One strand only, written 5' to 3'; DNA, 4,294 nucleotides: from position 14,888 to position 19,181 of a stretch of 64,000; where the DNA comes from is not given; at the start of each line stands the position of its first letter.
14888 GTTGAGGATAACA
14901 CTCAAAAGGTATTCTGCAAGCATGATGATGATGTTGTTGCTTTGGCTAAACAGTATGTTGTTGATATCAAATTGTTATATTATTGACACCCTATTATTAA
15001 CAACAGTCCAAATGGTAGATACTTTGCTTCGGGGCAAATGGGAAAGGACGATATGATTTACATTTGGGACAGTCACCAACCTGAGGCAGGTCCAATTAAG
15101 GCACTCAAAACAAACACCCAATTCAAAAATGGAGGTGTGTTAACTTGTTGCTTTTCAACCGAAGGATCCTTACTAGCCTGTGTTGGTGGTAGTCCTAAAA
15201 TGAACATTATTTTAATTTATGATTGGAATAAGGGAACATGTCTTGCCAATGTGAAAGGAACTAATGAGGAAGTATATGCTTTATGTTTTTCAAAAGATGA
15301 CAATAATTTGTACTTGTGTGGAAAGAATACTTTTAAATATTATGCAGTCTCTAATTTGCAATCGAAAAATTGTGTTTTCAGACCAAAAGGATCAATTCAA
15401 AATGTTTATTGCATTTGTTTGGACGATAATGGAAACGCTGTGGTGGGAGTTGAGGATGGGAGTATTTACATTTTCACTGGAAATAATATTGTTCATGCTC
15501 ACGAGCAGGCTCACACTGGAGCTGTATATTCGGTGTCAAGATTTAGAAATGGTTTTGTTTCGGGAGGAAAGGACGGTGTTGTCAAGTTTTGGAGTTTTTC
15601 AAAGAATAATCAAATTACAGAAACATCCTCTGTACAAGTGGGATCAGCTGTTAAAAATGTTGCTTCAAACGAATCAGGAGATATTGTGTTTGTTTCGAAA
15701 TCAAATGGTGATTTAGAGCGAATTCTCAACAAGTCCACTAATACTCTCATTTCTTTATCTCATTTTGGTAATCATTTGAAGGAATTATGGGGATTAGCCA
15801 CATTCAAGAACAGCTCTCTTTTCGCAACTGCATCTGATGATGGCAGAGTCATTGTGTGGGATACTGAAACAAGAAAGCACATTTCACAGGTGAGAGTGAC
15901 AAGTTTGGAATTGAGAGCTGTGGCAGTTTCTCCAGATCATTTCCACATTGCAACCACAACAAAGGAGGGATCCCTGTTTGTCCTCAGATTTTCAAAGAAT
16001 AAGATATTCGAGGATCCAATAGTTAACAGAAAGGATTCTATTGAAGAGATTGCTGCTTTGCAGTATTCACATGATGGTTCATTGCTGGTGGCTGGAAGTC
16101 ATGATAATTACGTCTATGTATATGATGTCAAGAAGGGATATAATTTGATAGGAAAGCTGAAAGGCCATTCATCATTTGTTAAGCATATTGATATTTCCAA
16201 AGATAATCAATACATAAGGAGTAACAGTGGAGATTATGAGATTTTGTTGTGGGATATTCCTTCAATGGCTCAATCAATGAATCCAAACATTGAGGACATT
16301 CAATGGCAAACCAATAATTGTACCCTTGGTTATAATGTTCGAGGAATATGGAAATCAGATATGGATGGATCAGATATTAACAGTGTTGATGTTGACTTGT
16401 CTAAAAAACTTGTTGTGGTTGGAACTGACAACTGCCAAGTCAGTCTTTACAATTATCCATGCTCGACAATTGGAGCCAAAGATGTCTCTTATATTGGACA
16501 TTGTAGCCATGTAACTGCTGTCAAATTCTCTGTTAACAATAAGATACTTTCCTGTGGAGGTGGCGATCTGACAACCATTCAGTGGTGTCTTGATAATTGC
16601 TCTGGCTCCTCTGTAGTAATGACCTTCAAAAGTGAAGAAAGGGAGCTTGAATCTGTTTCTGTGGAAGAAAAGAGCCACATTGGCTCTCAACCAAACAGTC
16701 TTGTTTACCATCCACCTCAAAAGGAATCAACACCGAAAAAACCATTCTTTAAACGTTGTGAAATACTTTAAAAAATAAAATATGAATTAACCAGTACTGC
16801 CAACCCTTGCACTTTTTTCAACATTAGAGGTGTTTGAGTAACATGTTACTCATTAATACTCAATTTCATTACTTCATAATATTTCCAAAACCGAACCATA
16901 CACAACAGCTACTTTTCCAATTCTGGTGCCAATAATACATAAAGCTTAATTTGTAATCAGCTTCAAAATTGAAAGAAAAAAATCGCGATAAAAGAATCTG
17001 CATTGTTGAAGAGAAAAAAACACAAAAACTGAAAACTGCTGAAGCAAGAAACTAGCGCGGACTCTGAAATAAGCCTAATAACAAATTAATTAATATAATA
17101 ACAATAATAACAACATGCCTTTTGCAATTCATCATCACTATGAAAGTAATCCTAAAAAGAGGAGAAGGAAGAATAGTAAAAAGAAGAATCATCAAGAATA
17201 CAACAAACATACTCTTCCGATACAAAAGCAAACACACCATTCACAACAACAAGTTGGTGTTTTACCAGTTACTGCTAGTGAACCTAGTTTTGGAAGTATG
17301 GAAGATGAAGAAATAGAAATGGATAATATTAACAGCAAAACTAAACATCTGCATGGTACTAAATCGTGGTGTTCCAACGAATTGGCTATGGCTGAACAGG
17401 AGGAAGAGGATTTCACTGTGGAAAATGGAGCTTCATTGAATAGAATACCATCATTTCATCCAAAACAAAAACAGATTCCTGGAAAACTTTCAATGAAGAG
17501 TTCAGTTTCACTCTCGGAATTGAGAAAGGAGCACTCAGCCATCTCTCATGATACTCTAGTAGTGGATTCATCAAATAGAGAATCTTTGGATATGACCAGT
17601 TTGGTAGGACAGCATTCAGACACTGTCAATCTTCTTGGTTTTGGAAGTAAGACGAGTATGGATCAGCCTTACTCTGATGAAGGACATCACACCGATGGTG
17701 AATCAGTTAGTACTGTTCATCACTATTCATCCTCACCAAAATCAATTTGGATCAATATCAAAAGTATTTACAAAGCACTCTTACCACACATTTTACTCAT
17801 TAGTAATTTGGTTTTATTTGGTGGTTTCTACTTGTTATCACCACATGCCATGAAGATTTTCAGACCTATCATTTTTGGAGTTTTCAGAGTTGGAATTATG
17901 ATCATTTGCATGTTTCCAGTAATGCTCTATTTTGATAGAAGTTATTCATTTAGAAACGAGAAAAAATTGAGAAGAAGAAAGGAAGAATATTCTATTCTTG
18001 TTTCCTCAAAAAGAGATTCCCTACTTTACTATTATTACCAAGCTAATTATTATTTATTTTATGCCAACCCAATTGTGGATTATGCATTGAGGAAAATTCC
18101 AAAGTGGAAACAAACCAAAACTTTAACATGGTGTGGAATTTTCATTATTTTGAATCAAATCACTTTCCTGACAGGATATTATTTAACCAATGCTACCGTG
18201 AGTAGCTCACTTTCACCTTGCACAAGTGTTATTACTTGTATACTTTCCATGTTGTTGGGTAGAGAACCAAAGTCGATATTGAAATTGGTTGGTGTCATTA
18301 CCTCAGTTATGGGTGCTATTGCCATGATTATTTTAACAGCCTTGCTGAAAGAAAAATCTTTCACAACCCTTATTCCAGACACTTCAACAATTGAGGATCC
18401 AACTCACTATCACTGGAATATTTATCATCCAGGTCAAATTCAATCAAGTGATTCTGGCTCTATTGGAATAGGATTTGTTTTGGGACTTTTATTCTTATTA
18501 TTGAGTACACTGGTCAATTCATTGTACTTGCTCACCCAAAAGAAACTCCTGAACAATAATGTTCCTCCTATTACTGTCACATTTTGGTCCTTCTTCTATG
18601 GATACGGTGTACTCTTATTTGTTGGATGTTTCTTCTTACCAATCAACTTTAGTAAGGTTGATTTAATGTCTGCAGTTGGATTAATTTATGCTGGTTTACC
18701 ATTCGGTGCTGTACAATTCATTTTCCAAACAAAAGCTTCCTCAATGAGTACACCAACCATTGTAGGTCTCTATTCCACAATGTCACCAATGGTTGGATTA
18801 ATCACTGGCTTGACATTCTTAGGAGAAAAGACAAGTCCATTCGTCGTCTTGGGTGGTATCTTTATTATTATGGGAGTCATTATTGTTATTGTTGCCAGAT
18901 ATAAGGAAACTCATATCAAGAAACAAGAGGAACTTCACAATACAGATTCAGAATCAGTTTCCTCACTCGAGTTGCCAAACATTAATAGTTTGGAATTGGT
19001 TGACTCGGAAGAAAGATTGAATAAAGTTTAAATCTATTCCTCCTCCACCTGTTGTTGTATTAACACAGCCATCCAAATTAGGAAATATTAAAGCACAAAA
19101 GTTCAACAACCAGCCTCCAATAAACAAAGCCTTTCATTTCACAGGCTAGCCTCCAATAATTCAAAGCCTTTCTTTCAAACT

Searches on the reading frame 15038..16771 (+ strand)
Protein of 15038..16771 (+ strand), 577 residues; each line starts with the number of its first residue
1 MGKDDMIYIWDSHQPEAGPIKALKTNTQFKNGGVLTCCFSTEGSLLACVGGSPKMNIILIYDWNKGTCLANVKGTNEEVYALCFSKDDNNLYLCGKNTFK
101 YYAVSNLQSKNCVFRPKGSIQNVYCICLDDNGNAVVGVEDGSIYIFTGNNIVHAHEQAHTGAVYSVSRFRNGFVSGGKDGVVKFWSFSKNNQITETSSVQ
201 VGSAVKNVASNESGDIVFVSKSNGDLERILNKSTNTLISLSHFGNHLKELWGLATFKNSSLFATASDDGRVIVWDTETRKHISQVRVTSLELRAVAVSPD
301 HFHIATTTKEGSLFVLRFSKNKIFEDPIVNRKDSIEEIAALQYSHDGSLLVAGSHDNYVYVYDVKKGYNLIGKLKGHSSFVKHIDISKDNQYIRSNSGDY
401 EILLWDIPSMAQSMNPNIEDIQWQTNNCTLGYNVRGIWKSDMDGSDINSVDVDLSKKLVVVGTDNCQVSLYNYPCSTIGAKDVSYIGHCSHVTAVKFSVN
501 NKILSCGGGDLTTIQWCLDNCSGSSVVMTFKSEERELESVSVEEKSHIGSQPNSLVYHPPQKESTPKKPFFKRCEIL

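Call 40: search_protein_families(library=pfam, proteins=[window:15038-16771:+], max_evalue=0.0001)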
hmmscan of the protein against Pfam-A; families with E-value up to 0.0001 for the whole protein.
window:15038-16771:+ (577 aa): 33 families (the best 25 are shown)
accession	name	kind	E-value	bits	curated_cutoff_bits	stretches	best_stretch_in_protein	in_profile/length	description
PF23414.1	Beta-prop_EML_2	-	2.4e-102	342.3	90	1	250-516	1-264/266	Echinoderm microtubule-associated protein second beta-propeller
PF25173.1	Beta-prop_WDR3_1st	-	3.8e-41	141.2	154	3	270-409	10-144/184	WDR3 first beta-propeller domain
PF25174.1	Beta-prop_THOC3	-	7.6e-41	140.3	305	2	204-411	4-204/272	THOC3 beta-propeller domain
PF23409.1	Beta-prop_EML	-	2.6e-39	135.7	88.2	2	5-221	41-260/267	Echinoderm microtubule-associated protein first beta-propeller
PF24814.1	WD40_Prp19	-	3.9e-33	115.1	320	2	240-410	42-209/281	Prp19 WD40 domain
PF24817.1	WD40_WDHD1_1st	-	1.3e-32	113.5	109.9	2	76-313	46-289/291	WDHD1 first WD40 domain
PF00400.38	WD40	-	8.9e-31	105.5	27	0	241-275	5-39/39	WD domain, G-beta repeat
PF24807.1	WD40_CDC20-Fz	-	1.2e-30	107.3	200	3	288-413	50-170/292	CDC20/Fizzy WD40 domain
PF24796.1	WDR55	-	8.4e-25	87.8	200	1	116-365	49-294/296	WDR55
PF25172.1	Beta-prop_WDR3_2nd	-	8.3e-24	84.7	140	3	78-197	1-119/293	WDR3 second beta-propeller domain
PF25168.1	Beta-prop_WDR36-Utp21_2nd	-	3.6e-22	79.6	84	2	122-324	114-315/335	WDR36/Utp21 second beta-propeller domain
PF24105.1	Beta-prop_CAF1B_HIR1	-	3.1e-18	66.4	80.5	1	335-415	130-209/383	CAF1B/HIR1 beta-propeller domain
PF24805.1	EIF3I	-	4.6e-18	65.9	200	1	206-411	14-221/324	EIF3I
PF24782.2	WD40_MABP1-WDR62_2nd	-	5.9e-18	65.4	290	1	292-402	91-202/341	MABP1/WDR62 second WD40 domain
PF25171.1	Beta-prop_WDR36-Utp21_1st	-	1e-16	61.6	80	1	95-405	5-263/266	WDR36/Utp21 first beta-propeller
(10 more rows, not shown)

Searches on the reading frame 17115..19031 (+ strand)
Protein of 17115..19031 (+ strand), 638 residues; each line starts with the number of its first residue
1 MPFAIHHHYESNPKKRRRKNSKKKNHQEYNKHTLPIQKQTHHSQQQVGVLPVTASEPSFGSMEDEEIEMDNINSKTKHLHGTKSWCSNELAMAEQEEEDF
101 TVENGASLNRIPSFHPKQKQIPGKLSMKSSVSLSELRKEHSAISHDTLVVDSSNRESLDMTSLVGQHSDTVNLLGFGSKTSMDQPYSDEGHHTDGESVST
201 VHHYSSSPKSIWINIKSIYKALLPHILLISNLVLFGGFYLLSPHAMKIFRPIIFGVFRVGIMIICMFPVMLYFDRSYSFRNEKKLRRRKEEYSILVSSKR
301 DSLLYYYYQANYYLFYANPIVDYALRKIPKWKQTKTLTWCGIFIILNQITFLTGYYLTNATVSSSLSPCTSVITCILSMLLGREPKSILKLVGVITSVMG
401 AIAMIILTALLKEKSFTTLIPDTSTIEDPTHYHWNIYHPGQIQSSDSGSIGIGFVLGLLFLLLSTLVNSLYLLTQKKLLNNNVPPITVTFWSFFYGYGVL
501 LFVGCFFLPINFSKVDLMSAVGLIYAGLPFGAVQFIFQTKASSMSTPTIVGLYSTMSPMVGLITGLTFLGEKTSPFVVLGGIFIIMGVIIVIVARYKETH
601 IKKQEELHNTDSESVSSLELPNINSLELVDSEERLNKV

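Call 40: search_protein_families(library=pfam, proteins=[window:17115-19031:+], max_evalue=0.0001)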
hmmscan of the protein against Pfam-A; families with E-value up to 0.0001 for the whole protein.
window:17115-19031:+ (638 aa): 1 family
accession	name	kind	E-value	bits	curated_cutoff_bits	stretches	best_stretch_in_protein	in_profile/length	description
PF00892.27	EamA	-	6.1e-19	69.1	28.2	2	456-592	2-134/135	EamA-like transporter family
